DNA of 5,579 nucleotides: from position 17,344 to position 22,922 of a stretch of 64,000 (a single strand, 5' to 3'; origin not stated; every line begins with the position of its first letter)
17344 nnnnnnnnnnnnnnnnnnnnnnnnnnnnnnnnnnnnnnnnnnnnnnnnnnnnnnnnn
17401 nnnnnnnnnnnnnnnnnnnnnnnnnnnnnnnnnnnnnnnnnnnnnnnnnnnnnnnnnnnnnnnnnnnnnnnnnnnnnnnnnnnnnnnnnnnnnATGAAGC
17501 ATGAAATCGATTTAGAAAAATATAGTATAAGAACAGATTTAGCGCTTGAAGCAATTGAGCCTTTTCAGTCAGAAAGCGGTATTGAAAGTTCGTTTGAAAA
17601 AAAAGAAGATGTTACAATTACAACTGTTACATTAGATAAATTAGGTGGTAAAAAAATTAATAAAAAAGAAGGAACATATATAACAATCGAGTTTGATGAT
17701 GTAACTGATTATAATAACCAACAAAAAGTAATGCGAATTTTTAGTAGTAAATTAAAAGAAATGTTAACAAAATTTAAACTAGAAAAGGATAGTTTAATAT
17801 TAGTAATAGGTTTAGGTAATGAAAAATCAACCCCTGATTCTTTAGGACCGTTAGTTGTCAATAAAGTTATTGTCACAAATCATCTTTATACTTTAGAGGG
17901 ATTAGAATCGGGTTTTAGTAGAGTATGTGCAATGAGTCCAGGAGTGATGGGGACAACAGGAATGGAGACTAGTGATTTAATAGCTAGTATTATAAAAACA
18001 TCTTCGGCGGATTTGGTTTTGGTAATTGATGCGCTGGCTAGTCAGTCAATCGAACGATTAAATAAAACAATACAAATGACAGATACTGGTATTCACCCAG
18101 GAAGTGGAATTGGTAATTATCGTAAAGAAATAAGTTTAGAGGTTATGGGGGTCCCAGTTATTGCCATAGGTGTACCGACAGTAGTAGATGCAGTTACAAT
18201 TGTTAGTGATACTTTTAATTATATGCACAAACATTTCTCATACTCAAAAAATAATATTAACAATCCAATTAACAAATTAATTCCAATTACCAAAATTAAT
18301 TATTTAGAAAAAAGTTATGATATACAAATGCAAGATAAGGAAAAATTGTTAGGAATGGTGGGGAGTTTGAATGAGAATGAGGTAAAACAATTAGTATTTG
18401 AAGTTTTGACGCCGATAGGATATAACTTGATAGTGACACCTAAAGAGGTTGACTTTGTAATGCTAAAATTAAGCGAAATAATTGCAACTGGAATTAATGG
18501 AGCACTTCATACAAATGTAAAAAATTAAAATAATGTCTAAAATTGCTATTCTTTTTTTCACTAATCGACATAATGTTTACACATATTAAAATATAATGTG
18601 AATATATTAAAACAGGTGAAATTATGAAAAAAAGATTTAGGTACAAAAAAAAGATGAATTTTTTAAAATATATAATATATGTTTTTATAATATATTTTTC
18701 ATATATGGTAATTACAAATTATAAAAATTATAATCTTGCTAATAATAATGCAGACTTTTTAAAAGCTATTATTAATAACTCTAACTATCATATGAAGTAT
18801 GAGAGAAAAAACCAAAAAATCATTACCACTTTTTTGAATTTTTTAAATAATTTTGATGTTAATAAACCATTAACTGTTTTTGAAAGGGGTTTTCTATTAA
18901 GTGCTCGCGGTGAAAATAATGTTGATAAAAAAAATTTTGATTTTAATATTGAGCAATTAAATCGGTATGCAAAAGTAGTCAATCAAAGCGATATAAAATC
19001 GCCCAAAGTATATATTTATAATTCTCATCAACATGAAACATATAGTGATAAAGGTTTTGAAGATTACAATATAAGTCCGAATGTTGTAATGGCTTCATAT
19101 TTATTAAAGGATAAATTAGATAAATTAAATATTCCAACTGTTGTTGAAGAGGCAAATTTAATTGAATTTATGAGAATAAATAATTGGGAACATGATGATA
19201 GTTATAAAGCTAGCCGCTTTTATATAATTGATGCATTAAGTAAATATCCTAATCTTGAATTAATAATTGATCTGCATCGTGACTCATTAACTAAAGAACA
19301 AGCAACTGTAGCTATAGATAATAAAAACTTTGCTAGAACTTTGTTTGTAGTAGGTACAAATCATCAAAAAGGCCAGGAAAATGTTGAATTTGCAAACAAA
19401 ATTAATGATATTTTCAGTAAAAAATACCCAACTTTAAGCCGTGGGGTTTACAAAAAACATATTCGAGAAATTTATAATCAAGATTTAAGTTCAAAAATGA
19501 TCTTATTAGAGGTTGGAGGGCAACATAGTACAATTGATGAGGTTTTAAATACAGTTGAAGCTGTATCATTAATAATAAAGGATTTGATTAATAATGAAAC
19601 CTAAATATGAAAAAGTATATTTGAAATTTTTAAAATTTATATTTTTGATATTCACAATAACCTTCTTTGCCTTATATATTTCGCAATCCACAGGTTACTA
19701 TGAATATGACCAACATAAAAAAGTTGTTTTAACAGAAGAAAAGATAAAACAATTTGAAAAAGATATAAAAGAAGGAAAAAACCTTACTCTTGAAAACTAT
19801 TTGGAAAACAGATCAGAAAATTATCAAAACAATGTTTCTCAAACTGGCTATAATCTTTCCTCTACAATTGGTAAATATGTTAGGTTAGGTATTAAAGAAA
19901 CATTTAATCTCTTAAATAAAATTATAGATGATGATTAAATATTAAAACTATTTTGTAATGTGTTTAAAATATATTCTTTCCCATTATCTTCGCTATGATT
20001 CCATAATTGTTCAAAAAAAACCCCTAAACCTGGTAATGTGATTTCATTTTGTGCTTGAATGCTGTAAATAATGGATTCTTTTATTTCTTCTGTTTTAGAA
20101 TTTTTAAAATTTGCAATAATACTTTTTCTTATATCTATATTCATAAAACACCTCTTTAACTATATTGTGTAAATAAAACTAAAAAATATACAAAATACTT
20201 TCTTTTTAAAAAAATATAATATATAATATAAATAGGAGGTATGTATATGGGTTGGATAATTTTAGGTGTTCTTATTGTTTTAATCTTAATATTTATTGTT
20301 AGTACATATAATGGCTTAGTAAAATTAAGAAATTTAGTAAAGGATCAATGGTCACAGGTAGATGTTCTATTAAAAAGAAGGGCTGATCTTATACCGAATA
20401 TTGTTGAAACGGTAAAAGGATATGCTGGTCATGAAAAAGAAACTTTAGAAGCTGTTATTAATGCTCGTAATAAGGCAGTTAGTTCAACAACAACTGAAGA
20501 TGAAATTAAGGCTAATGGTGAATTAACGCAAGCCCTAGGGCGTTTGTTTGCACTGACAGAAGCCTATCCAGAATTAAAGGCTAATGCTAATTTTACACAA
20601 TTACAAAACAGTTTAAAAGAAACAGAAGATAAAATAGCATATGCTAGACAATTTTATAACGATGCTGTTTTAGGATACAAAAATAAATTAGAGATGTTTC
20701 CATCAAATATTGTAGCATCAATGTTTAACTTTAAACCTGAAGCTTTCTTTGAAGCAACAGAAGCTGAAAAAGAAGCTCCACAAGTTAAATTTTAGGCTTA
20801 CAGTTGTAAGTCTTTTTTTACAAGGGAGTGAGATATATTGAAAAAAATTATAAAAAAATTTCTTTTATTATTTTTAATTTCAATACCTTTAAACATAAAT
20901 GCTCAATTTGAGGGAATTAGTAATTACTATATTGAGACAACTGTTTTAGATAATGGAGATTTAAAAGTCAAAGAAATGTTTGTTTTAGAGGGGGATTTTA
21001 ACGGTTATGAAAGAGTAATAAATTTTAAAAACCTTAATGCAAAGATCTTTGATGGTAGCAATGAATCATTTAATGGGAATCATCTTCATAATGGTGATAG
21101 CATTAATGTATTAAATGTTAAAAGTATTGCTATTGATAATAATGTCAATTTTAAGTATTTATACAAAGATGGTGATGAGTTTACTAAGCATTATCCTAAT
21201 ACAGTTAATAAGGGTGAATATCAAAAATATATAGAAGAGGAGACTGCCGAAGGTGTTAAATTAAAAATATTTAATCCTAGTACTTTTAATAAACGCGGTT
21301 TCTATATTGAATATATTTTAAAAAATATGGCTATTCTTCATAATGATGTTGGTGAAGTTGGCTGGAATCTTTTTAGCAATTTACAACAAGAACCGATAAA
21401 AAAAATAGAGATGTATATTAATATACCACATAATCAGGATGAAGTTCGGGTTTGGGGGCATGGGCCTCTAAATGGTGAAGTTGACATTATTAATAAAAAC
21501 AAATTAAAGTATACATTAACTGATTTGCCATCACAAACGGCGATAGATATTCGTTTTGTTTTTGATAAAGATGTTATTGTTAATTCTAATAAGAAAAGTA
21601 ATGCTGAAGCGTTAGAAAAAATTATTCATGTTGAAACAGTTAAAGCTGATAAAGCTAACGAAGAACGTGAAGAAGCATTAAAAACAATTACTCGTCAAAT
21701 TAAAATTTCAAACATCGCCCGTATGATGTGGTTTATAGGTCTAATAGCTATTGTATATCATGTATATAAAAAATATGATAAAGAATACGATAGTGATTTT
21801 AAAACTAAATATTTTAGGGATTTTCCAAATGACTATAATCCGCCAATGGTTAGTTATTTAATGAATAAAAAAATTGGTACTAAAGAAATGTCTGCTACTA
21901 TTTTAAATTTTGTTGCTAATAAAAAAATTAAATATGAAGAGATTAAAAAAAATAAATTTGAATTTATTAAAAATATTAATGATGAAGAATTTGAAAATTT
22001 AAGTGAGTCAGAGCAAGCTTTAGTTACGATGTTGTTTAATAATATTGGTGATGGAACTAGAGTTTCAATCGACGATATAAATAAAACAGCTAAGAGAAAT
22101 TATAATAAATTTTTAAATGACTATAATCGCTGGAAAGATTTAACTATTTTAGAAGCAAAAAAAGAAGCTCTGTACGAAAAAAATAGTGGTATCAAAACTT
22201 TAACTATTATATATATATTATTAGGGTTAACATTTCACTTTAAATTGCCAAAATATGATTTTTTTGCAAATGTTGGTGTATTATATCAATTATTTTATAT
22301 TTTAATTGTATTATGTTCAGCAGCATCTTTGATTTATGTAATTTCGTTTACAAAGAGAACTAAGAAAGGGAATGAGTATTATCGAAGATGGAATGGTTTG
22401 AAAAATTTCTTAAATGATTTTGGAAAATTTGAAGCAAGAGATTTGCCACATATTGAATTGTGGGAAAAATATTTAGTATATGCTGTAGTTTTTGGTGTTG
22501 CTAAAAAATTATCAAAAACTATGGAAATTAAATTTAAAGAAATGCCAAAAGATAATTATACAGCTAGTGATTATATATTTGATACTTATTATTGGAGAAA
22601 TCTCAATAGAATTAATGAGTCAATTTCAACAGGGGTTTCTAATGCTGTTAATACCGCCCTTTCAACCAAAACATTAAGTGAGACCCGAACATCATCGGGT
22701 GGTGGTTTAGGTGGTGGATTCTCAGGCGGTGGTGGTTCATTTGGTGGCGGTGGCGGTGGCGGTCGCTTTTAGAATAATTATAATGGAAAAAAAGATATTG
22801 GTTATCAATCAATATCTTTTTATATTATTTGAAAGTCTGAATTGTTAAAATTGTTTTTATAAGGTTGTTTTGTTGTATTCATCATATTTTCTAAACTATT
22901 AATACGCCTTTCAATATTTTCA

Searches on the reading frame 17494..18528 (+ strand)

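Call 57: search_protein_families(library=pfam, proteins=[window:17494-18528:+], max_evalue=0.000001)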
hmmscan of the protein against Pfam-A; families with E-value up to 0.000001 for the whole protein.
window:17494-18528:+ (344 aa): 2 families
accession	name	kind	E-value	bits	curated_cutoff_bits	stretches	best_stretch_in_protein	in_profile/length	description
PF03418.19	Peptidase_A25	-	1.3e-114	383.3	27.8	1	27-343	21-345/353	Germination protease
PF06866.16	DUF1256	-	8.1e-07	29.1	27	0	73-124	3-50/164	Protein of unknown function (DUF1256)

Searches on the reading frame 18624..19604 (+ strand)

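Call 57: search_protein_families(library=pfam, proteins=[window:18624-19604:+], max_evalue=0.000001)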
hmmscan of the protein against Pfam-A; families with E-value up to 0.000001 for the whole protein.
window:18624-19604:+ (326 aa): 1 family
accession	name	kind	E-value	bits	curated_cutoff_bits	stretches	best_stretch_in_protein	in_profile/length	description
PF07454.18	SpoIIP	-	1.7e-48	165.9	24.4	1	102-318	56-268/269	Stage II sporulation protein P (SpoIIP)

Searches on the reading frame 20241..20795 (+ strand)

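Call 57: search_protein_families(library=pfam, proteins=[window:20241-20795:+], max_evalue=0.000001)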
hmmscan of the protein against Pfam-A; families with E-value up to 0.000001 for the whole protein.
window:20241-20795:+ (184 aa): 1 family
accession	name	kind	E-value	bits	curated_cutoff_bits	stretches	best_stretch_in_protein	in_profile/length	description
PF04011.17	LemA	-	4.6e-62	208.7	26.2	1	36-184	1-149/149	LemA family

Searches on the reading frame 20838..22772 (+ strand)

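Call 57: search_protein_families(library=pfam, proteins=[window:20838-22772:+], max_evalue=0.000001)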
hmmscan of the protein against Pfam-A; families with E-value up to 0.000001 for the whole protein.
window:20838-22772:+ (644 aa): 2 families
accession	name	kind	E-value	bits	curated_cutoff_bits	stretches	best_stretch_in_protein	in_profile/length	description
PF20990.2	DUF2207_C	-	7.3e-47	160.6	33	1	324-562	3-247/247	Predicted membrane protein (DUF2207) C-terminal domain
PF09972.14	DUF2207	-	1.2e-19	71.6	24.4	1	27-242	2-172/172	Predicted membrane protein (DUF2207) N-terminal domain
